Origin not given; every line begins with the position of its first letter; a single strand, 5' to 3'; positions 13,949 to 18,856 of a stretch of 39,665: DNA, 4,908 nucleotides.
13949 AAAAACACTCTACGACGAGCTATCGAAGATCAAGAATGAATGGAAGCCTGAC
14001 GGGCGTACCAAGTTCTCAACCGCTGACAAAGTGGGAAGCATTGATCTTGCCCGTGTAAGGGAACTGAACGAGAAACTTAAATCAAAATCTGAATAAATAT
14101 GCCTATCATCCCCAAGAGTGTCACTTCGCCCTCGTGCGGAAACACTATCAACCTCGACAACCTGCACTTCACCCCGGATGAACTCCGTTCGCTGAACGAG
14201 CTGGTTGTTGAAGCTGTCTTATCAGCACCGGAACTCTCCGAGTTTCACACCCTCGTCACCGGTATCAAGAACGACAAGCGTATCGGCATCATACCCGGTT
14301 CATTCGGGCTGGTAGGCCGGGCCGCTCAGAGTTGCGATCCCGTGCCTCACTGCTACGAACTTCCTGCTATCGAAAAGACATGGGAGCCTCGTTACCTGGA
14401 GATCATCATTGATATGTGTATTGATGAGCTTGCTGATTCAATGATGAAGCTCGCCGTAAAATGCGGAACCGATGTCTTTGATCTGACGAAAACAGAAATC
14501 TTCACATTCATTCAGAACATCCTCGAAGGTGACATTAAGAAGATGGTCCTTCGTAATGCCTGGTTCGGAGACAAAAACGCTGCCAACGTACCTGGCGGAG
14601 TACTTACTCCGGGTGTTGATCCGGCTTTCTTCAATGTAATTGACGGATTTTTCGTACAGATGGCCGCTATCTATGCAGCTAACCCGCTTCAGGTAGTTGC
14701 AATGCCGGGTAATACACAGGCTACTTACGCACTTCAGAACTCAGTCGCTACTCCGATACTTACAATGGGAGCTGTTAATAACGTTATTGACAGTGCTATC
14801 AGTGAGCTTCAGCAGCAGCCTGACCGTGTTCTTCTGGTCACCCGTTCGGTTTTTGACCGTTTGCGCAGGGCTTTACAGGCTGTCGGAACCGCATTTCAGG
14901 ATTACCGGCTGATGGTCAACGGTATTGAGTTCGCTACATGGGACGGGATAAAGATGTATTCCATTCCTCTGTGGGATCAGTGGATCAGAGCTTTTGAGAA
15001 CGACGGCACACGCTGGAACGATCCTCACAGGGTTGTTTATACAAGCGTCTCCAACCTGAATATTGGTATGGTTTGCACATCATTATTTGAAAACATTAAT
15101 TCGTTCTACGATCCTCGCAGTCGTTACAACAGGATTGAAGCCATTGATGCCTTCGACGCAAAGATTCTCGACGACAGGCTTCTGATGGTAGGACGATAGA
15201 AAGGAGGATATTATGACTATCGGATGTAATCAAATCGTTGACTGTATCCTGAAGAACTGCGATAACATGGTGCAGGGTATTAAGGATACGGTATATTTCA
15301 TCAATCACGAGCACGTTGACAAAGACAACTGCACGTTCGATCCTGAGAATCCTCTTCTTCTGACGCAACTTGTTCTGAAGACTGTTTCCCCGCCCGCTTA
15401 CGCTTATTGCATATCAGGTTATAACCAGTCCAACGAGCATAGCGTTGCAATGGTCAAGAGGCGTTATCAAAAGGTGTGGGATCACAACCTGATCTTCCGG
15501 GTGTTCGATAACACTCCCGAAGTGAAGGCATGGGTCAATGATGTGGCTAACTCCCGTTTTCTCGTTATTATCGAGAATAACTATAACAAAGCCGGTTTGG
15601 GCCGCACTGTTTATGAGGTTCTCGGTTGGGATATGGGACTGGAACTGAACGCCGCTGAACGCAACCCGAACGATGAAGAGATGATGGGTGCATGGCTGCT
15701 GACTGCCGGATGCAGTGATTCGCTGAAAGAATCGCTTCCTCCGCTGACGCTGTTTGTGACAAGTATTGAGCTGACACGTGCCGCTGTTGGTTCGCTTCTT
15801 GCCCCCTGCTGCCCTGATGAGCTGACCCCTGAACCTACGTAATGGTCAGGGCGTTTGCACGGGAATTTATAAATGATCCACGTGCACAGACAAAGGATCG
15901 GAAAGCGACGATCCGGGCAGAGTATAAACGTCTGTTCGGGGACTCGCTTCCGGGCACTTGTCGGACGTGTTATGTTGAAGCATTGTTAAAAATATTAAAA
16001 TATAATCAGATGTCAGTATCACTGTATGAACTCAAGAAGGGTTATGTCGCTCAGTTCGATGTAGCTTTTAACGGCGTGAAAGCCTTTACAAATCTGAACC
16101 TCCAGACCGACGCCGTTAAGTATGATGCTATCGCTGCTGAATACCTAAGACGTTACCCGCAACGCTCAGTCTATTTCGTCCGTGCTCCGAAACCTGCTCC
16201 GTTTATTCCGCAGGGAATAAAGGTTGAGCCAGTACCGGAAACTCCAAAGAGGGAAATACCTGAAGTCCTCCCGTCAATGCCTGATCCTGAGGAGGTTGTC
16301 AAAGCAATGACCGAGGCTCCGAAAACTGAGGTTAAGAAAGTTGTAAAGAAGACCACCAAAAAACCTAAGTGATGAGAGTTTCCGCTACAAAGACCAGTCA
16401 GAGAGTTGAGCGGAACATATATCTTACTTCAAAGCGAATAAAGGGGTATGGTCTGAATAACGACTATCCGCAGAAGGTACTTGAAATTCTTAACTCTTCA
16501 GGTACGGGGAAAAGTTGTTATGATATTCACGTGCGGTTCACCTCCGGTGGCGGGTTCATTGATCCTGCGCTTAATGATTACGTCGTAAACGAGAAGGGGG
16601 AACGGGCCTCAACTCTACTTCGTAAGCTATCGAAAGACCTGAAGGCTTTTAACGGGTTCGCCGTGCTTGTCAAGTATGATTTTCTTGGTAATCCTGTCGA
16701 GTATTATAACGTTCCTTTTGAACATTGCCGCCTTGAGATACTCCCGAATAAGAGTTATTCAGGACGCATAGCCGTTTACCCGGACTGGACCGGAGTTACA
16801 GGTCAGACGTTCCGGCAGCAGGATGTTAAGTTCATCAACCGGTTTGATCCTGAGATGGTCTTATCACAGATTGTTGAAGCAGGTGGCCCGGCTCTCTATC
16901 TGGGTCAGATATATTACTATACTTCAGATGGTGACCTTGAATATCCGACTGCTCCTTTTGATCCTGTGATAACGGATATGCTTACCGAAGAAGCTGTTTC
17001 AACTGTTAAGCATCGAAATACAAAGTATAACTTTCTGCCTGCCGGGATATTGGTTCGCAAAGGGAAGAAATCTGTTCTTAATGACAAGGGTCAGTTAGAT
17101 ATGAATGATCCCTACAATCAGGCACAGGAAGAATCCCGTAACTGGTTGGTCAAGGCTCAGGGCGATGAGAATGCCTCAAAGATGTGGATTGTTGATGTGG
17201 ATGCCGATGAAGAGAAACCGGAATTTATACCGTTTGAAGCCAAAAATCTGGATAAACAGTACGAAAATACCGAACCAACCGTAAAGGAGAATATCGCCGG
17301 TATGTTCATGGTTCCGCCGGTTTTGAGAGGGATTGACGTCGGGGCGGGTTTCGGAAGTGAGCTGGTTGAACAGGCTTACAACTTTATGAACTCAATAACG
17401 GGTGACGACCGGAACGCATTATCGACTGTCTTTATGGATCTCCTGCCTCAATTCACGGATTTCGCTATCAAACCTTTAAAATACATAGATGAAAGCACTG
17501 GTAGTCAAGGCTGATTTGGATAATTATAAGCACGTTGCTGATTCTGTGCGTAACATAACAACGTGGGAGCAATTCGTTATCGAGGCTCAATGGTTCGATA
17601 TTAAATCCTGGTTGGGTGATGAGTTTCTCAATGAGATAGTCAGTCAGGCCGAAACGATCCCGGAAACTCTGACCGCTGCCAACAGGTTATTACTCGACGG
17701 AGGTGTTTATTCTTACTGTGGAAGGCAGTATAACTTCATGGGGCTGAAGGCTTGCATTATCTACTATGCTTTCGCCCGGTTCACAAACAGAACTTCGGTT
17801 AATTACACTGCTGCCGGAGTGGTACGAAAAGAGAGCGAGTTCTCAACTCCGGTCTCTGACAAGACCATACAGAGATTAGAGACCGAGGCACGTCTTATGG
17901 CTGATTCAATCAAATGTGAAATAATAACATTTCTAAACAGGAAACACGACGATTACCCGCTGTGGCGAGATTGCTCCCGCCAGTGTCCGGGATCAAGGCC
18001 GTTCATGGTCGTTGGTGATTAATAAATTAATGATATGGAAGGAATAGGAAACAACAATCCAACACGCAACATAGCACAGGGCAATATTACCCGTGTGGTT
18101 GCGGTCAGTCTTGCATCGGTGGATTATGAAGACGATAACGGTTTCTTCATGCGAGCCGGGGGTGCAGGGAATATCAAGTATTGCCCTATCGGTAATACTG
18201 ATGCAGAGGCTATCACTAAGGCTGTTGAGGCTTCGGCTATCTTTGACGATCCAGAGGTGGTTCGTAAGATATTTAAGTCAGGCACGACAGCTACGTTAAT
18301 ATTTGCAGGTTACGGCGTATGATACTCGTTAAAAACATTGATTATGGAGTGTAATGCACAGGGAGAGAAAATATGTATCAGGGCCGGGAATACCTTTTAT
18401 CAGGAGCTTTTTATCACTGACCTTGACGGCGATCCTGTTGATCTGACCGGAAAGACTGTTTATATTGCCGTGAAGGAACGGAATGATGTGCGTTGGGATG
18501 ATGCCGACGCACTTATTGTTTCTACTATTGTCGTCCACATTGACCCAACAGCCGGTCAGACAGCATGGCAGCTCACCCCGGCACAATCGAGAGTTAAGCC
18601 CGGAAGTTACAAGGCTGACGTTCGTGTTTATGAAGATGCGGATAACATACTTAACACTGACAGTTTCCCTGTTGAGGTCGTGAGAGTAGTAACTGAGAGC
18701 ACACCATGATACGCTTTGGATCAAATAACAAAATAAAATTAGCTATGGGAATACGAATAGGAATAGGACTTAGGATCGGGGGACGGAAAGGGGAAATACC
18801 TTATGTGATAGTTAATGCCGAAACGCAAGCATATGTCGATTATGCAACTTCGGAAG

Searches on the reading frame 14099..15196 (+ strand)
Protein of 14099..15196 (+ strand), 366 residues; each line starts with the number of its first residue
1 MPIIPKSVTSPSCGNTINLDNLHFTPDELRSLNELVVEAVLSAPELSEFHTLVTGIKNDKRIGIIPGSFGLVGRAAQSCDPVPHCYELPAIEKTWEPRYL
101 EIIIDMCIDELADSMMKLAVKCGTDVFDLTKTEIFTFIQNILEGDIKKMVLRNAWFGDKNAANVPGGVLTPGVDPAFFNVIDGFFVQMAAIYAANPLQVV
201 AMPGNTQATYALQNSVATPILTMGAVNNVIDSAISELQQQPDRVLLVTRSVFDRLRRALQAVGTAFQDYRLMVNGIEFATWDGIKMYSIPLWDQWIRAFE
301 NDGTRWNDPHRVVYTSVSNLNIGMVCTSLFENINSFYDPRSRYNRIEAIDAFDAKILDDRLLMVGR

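Call 7: search_protein_families(library=phrogs, proteins=[window:14099-15196:+], max_evalue=0.001)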
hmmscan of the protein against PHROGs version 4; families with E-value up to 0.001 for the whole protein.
window:14099-15196:+ (366 aa): 1 family
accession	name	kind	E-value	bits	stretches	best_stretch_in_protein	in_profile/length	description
phrog_38780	-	unknown function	1.2e-52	180.4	1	21-362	8-356/360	-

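Call 62: find_related_loci(query=A8, collection=viral_contigs, flank=10000)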
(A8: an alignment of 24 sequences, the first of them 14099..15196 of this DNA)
Query A8 (366 aa) in viral_contigs; peptide patterns used: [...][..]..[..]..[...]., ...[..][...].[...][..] (x = any residue, [..] = any of these).
208 stretches matched a pattern; 114 encode a relative of the query (tblastn E <= 1e-3); the best 80 are kept; 80 distinct loci.
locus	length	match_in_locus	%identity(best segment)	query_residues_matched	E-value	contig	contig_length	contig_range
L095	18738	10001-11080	81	7-366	0e+0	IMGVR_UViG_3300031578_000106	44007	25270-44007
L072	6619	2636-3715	81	7-366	0e+0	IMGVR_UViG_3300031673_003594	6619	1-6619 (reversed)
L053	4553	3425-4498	81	9-366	0e+0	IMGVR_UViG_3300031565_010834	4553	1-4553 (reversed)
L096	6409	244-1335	79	3-366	0e+0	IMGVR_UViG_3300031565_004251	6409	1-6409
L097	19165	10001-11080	78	7-366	0e+0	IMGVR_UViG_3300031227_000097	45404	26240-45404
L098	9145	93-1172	79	7-366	0e+0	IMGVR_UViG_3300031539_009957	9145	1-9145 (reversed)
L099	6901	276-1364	79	4-366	0e+0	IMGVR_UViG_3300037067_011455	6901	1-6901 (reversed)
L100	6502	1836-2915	78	7-366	0e+0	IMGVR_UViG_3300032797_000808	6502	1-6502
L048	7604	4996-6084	78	4-366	0e+0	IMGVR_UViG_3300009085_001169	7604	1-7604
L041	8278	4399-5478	78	7-366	0e+0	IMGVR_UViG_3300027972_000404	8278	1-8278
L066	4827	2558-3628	78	9-366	0e+0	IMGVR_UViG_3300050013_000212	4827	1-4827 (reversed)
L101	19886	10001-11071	76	9-366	0e+0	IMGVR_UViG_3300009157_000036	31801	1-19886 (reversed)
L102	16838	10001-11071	77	9-366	0e+0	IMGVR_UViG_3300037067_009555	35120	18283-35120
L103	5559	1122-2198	76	7-365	0e+0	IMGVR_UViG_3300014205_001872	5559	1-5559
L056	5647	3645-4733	77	4-366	0e+0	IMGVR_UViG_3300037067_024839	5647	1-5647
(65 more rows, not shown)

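Call 64: search_dna_similar(query=window:14099-15196:+, collection=phages, mode=protein, max_rows=25)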
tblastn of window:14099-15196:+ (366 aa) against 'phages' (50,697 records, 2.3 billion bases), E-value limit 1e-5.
Records with a match: 2; places in all: 2; records where one place covers at least 80% of the query: 2.
Best place of each record, by identity: <60% 2.
By first word of the organism name: Bacteriophage 1; Bacteroides 1.
By host as written in the record: - 1; Bacteroides salyersiae BG8 1.
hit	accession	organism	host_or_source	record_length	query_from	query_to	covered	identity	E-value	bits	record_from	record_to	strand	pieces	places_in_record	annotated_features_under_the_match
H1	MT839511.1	Bacteriophage sp.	human fecal samples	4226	24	364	93%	32.3%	1e-48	181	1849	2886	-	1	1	record has no annotation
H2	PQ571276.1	Bacteroides phage BS-TP3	Bacteroides salyersiae BG8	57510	19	364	95%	30.3%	1e-44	170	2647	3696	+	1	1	element PBSX protein XkdG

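Call 66: get_annotated_region(hit=H2, flank=12000)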
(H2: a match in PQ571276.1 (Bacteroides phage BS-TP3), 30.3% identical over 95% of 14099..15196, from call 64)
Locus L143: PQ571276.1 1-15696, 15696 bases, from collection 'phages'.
description: Bacteroides phage BS-TP3, complete genome.
organism: Bacteroides phage BS-TP3 (NCBI taxid 3385223)
taxonomy: Viruses
host: Bacteroides salyersiae BG8; source: sewage from septic tank; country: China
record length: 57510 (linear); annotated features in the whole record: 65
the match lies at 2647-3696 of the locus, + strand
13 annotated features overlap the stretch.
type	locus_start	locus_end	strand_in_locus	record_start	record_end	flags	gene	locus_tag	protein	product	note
CDS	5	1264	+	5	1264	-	-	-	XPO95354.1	RagB/SusD family nutrient uptake outer membrane protein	BS-TP3_gp1; BS-TP3_gp1; Annot2=(structure alignment-afuniprot50) AF-A0A380CIQ9-F1-model_v4 SusD ...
CDS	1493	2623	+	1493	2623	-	-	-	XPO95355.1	Clp protease ClpP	BS-TP3_gp2; BS-TP3_gp2; Annot2=(structure alignment-afuniprot50) AF-A0A3C1BHH0-F1-model_v4 ATP-dependent Clp protease ...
CDS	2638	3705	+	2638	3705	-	-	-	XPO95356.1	element PBSX protein XkdG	BS-TP3_gp3; BS-TP3_gp3; Annot2=(structure alignment-afuniprot50) AF-A0A7C6PX85-F1-model_v4 Phage major capsid ...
CDS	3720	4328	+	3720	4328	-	-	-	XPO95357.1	Head-tail adaptor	BS-TP3_gp4; BS-TP3_gp4; Annot2=(structure alignment-afuniprot50) AF-A0A0E2LMC3-F1-model_v4 Signal peptide protein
CDS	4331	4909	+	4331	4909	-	-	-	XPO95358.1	hypothetical protein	BS-TP3_gp5; BS-TP3_gp5; None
CDS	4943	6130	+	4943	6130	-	-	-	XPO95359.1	polyprotein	BS-TP3_gp6; BS-TP3_gp6; Annot2=(hmm profile search-phrog [Rank2]) phrog_11226 portal protein;Annot3=(structure ...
CDS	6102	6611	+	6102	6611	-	-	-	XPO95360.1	negative regulator of genetic competence MecB/ClpC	BS-TP3_gp7; BS-TP3_gp7; None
CDS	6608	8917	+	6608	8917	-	-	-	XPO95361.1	hypothetical protein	BS-TP3_gp8; BS-TP3_gp8; None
CDS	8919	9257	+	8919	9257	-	-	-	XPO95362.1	hypothetical protein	BS-TP3_gp9; BS-TP3_gp9; None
CDS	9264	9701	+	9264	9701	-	-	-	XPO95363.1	hypothetical protein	BS-TP3_gp10; BS-TP3_gp10; None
CDS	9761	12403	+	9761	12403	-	-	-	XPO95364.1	DUF4886 domain-containing protein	BS-TP3_gp11; BS-TP3_gp11; None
CDS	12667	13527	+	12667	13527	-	-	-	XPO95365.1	DUF2971 domain-containing protein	BS-TP3_gp12; BS-TP3_gp12; Annot2=(structure alignment-afuniprot50) AF-A0A377Z3T8-F1-model_v4 Protein of uncharacterized ...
CDS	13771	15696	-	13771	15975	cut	-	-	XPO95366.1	Lysophospholipase L1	BS-TP3_gp13; BS-TP3_gp13; Annot2=(structure alignment-afuniprot50) AF-V7HYJ5-F1-model_v4 SGNH_hydro domain-containing ...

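Call 98: list_cluster_members(proteins=[P0027, window:14099-15196:+, window:12209-12709:+])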
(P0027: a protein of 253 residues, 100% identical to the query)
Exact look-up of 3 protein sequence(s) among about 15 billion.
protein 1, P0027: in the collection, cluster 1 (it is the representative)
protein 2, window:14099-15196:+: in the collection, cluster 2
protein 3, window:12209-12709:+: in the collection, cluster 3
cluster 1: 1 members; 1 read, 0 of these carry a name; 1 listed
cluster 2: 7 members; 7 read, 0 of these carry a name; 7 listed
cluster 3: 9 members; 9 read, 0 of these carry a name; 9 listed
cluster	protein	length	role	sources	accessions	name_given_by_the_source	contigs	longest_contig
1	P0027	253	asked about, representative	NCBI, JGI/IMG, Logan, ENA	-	-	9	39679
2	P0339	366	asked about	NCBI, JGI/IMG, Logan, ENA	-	-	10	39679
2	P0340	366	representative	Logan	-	-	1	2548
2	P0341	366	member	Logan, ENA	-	-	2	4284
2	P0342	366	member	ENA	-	-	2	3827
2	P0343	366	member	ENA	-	-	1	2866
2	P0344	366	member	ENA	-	-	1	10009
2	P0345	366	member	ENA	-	-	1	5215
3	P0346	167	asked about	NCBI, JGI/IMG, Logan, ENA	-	-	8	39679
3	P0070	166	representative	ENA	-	-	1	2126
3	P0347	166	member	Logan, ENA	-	-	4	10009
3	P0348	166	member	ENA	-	-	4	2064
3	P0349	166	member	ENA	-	-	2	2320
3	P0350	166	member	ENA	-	-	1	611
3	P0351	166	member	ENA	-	-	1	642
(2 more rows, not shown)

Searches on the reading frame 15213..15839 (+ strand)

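Call 7: search_protein_families(library=phrogs, proteins=[window:15213-15839:+], max_evalue=0.001)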
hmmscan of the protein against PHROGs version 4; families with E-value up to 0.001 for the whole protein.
window:15213-15839:+ (209 aa): 1 family
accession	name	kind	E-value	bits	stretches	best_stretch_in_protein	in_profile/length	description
phrog_21217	-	unknown function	3.3e-15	57.3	1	5-197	2-187/189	-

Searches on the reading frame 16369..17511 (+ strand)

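Call 8: search_protein_families(library=phrogs, proteins=[window:16369-17511:+], max_evalue=0.001)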
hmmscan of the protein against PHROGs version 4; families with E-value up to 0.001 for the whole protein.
window:16369-17511:+ (381 aa): 2 families
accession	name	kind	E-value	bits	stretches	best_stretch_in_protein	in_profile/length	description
phrog_11226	-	head and packaging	4e-75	254.3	1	11-377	12-384/388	portal protein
phrog_12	-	head and packaging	4e-05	23.8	0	251-331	264-337/646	portal protein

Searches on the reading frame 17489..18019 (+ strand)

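Call 8: search_protein_families(library=phrogs, proteins=[window:17489-18019:+], max_evalue=0.001)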
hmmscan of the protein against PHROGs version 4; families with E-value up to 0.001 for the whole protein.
window:17489-18019:+ (177 aa): 1 family
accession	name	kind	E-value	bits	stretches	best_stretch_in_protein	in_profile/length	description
phrog_24616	-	unknown function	9.8e-12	46.1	1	25-159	26-165/185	-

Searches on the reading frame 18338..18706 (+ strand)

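Call 8: search_protein_families(library=phrogs, proteins=[window:18338-18706:+], max_evalue=0.001)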
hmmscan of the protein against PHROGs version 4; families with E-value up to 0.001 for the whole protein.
window:18338-18706:+ (123 aa): 1 family
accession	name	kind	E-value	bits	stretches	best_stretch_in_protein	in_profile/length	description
phrog_1084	-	unknown function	1.4e-07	32.6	1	10-100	8-96/123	unknown function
